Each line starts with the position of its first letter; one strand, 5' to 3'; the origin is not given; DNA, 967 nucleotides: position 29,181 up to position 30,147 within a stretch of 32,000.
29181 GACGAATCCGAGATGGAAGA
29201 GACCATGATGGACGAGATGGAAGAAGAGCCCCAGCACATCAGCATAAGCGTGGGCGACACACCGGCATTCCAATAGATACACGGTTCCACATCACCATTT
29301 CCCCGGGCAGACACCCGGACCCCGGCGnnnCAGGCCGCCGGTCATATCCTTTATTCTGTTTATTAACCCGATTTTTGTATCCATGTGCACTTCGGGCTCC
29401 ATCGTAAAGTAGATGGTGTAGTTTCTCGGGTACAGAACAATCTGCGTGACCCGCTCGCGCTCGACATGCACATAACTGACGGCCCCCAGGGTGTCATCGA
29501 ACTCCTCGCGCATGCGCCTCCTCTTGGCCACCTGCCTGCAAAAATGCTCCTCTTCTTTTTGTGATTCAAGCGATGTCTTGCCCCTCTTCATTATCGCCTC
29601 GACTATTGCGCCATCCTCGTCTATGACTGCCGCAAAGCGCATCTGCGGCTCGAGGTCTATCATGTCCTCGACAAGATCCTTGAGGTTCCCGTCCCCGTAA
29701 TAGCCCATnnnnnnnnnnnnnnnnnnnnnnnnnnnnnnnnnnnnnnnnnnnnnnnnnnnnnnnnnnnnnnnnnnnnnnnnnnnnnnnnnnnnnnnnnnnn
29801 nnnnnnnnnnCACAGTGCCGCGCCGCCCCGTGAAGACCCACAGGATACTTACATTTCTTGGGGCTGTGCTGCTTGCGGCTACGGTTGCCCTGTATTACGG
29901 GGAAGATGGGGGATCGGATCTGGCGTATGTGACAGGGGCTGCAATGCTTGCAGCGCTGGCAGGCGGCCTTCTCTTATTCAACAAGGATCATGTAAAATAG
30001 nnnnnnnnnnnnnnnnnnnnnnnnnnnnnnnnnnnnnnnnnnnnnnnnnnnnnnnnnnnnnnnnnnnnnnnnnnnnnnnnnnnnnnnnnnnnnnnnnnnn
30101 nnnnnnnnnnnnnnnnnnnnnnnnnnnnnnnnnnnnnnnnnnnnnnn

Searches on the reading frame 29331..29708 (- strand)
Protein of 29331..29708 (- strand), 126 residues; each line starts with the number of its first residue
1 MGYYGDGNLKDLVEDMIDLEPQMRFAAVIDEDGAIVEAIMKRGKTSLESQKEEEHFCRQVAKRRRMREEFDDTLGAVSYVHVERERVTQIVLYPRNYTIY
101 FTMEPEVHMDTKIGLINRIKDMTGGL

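Call 11: find_homologous_proteins(query=window:29331-29708:-, max_evalue=0.00001)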
Query seq(126 aa) (126 aa): 1351 proteins with E <= 0.00001 among 1356 candidates; the best 120 are listed.
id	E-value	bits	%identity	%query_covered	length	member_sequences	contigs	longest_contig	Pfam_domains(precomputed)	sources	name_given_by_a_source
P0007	4.8e-77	274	100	100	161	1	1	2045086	PF20364.3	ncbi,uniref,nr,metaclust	ncbi:conserved hypothetical protein [Cenarchaeum symbiosum A]|uniref:Roadblock/LAMTOR2 domain-contai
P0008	1.1e-55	205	76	88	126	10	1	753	PF20364.3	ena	-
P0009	9.6e-55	202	73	100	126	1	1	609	PF20364.3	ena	-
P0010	2.7e-54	200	73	100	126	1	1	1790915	PF20364.3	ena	-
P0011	4.2e-54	200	72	100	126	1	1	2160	PF20364.3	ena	-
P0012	5.5e-54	199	72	100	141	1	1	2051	PF20364.3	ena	-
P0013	2.3e-53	197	73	100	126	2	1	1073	PF20364.3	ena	-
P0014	4.5e-53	196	71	100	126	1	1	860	PF20364.3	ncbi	-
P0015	8.3e-53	195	71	100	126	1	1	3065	PF20364.3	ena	-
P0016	1.0e-52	195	71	100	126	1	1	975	PF20364.3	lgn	-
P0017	2.8e-52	194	71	98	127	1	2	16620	PF20364.3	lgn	-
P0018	1.2e-50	188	69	88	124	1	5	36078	PF20364.3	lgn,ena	-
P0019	1.6e-50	188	67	100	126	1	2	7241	PF20364.3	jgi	-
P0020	3.6e-50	187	71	85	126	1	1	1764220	PF20364.3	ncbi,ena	-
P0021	3.8e-50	187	67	100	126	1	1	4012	PF20364.3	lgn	-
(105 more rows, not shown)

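Call 12: find_encoding_contigs(protein=P0007, flank=6000, max_places=3)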
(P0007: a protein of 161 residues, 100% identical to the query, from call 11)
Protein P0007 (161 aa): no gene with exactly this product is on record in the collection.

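Call 13: find_encoding_contigs(protein=P0010, flank=8000, max_places=3)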
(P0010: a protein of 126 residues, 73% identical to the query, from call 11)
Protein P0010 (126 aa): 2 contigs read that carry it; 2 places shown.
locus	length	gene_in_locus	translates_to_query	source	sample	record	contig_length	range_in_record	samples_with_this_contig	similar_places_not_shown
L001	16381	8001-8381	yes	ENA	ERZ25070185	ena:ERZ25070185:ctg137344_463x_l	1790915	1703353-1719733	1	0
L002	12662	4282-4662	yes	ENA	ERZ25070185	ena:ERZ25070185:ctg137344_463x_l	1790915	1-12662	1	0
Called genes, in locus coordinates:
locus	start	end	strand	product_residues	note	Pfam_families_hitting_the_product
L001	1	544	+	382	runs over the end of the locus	PF04055:Radical_SAM, PF19288:CofH_C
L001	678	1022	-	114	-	-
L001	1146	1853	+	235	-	-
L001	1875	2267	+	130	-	-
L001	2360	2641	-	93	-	-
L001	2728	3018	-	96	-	-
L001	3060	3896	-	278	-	PF02621:VitK2_biosynth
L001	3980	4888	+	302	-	-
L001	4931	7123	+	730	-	PF00009:GTP_EFTU, PF22042:EF-G_D2, PF03144:GTP_EFTU_D2, PF14492:EFG_III, PF03764:EFG_IV, PF00679:EFG_C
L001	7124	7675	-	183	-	PF03692:CxxCxxCC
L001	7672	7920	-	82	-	-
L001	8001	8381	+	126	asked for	PF20364:DUF6659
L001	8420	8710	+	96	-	PF18480:DUF5615 (weak)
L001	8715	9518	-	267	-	-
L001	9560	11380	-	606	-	PF00571:CBS, PF02386:TrkH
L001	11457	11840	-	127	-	PF20364:DUF6659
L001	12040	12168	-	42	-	-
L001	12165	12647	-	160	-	-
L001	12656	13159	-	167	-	PF10092:DUF2330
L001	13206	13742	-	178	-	PF01923:Cob_adeno_trans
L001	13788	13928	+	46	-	-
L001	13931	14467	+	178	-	PF12917:YfbR-like, PF13023:HD_3, PF01966:HD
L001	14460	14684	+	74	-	-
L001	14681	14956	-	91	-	-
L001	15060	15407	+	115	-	-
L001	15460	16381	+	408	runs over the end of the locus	PF04455:Saccharop_dh_N, PF21571:ArgZ-like_C_1st, PF21570:ArgZ-like_C_2nd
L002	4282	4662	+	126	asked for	PF20364:DUF6659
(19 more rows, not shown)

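Call 43: find_encoding_contigs(protein=P0020, flank=4000, max_places=2)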
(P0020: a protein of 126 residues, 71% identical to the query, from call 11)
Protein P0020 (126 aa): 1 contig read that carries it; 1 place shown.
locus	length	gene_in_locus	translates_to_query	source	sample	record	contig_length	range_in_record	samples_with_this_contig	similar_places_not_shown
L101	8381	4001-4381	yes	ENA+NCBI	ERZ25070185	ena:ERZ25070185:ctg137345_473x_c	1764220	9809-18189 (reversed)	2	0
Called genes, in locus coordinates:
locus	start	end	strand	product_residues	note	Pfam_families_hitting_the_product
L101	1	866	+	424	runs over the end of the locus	PF01566:Nramp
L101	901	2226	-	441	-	-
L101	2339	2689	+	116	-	-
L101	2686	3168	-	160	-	PF00226:DnaJ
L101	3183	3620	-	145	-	PF13404:HTH_AsnC-type, PF13412:HTH_24, PF01037:AsnC_trans_reg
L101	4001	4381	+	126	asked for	PF20364:DUF6659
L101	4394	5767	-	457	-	-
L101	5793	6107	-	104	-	-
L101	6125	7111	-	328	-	PF01844:HNH, PF13395:HNH_4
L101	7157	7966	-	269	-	-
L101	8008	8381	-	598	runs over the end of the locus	PF00571:CBS, PF02386:TrkH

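Call 44: find_encoding_contigs(protein=P0018, flank=4000, max_places=2)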
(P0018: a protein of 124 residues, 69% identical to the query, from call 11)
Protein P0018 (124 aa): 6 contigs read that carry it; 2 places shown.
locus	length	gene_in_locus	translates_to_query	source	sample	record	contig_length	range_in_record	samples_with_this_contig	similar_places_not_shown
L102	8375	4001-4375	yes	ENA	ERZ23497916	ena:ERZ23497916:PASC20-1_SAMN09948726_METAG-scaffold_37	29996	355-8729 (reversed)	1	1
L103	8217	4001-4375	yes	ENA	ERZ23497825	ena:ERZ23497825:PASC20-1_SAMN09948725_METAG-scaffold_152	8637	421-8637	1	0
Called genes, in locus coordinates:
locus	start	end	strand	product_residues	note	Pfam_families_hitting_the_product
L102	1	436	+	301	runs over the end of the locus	PF01380:SIS (faint)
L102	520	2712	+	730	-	PF00009:GTP_EFTU, PF22042:EF-G_D2, PF03144:GTP_EFTU_D2, PF14492:EFG_III, PF03764:EFG_IV, PF00679:EFG_C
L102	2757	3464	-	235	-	-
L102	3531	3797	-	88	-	-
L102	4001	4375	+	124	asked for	PF20364:DUF6659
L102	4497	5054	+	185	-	-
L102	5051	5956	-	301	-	PF08271:Zn_Ribbon_TF, PF00382:TFIIB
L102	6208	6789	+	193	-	PF00210:Ferritin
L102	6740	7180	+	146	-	-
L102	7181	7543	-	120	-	PF02237:BPL_C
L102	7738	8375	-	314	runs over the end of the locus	PF08279:HTH_11, PF03099:BPL_LplA_LipB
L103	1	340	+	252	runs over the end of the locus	?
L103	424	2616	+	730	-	PF00009:GTP_EFTU, PF22042:EF-G_D2, PF03144:GTP_EFTU_D2, PF14492:EFG_III, PF03764:EFG_IV, PF00679:EFG_C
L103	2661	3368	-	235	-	-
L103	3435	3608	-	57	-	-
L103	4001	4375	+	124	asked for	PF20364:DUF6659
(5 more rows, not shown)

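Call 45: find_encoding_contigs(protein=P0017, flank=4000, max_places=2)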
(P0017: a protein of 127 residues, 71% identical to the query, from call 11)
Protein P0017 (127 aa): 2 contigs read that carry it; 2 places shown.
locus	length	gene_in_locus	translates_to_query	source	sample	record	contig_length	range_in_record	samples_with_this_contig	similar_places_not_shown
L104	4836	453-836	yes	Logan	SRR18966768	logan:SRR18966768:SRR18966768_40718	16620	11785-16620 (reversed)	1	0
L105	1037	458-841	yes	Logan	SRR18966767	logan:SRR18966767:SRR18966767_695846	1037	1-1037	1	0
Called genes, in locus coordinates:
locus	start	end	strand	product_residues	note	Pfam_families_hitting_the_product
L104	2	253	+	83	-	?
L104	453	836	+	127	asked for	PF20364:DUF6659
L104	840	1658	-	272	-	-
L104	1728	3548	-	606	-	PF00571:CBS, PF02386:TrkH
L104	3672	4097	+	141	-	PF02577:BFN_dom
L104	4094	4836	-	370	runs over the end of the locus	PF06849:DUF1246, PF06973:DUF1297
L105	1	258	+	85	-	?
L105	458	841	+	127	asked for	PF20364:DUF6659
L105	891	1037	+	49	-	?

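Call 48: search_protein_families(library=pfam, proteins=[L101:4397-5767:-], max_evalue=0.001)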
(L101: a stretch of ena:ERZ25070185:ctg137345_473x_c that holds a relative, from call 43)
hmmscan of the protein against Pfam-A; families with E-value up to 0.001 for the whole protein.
L101:4397-5767:- (457 aa): 3 families
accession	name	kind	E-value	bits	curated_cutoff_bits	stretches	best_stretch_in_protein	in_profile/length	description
PF13462.12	Thioredoxin_4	-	3.7e-23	83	23.2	1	158-302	8-147/165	Thioredoxin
PF01323.26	DSBA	-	1.4e-08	35.2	25.6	1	200-321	31-188/191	DSBA-like thioredoxin domain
PF13098.12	Thioredoxin_2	-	1.1e-05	26.2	27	1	166-320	8-101/104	Thioredoxin-like domain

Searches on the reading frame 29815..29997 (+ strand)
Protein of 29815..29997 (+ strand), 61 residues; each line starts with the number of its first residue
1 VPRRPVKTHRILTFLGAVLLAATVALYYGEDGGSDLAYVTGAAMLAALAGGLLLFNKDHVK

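Call 53: search_protein_families(library=ncbifam, proteins=[window:29815-29997:+], max_evalue=0.1)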
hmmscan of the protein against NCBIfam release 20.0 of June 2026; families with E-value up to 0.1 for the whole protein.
window:29815-29997:+ (61 aa): 2 families
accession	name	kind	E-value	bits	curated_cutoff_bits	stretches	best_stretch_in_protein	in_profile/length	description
NF058571.1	GVDTG_CTERM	domain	0.0034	17.6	29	1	33-54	17-40/44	GVDTG sorting domain-containing protein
NF033634.1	SLATT_1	domain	0.061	13.3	41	1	4-53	22-72/132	SLATT domain-containing protein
